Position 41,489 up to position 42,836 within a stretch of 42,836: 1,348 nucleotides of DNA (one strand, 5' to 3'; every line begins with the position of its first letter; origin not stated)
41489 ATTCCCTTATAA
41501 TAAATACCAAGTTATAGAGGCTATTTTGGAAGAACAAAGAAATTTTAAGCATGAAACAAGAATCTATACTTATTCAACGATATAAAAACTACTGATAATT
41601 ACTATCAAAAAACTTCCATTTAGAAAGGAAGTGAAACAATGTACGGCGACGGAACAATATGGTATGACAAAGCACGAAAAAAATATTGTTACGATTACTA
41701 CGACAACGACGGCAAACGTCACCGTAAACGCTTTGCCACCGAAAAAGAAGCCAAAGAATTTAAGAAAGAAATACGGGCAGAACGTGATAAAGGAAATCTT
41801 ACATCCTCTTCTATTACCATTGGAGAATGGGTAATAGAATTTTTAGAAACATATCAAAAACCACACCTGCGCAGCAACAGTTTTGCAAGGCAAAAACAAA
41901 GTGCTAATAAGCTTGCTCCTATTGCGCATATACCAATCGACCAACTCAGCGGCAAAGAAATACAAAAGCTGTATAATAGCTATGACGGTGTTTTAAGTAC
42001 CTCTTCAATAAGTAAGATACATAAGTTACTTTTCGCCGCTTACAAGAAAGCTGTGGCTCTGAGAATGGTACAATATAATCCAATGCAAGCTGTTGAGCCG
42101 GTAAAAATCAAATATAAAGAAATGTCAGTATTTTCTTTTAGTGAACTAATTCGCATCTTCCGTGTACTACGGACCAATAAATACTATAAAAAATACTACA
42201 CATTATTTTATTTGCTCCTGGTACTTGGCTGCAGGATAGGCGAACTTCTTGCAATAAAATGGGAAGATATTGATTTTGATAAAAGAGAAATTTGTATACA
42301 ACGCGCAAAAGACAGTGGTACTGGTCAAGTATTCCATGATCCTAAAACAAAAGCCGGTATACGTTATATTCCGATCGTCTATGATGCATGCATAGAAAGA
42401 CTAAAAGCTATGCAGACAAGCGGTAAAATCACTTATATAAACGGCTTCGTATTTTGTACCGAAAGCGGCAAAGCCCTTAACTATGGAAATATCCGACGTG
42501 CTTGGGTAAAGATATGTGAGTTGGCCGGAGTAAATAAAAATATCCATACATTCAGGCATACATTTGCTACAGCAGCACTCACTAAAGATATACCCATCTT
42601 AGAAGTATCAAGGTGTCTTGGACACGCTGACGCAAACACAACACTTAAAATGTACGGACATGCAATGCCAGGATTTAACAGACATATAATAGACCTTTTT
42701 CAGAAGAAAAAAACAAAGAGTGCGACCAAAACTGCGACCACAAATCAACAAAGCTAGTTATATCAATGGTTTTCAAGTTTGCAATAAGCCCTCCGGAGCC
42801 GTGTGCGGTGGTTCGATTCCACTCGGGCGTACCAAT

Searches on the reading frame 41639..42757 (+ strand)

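Call 13: search_protein_families(library=phrogs, proteins=[window:41639-42757:+], max_evalue=0.00001)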
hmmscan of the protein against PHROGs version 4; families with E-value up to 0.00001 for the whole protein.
window:41639-42757:+ (372 aa): 7 families
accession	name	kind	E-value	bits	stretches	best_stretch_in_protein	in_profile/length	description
phrog_1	-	integration and excision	6e-70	238.2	1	9-364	117-457/611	integrase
phrog_216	-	integration and excision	1.1e-35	124.1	1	125-366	16-248/301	integrase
phrog_7685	-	integration and excision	6.5e-17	62.9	1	222-355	109-236/240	integrase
phrog_23783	-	integration and excision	1.3e-10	42.5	1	25-161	26-161/162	integrase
phrog_7244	-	integration and excision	4.4e-08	33.7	1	38-222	55-232/263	integrase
phrog_34557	-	integration and excision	1.6e-06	28.9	1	187-335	2-160/183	integrase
phrog_7269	-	integration and excision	9.2e-06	26.5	0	278-342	6-69/89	integrase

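Call 14: search_protein_families(library=pfam, proteins=[window:41639-42757:+], max_evalue=0.001)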
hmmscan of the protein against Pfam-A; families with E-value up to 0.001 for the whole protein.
window:41639-42757:+ (372 aa): 2 families
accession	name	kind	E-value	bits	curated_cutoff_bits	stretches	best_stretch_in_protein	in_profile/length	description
PF00589.27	Phage_integrase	-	2.3e-23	83.3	27.1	1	167-342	5-168/172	Phage integrase family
PF14659.12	Phage_int_SAM_3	-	1.3e-06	29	22.6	1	60-114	1-56/58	Phage integrase, N-terminal SAM-like domain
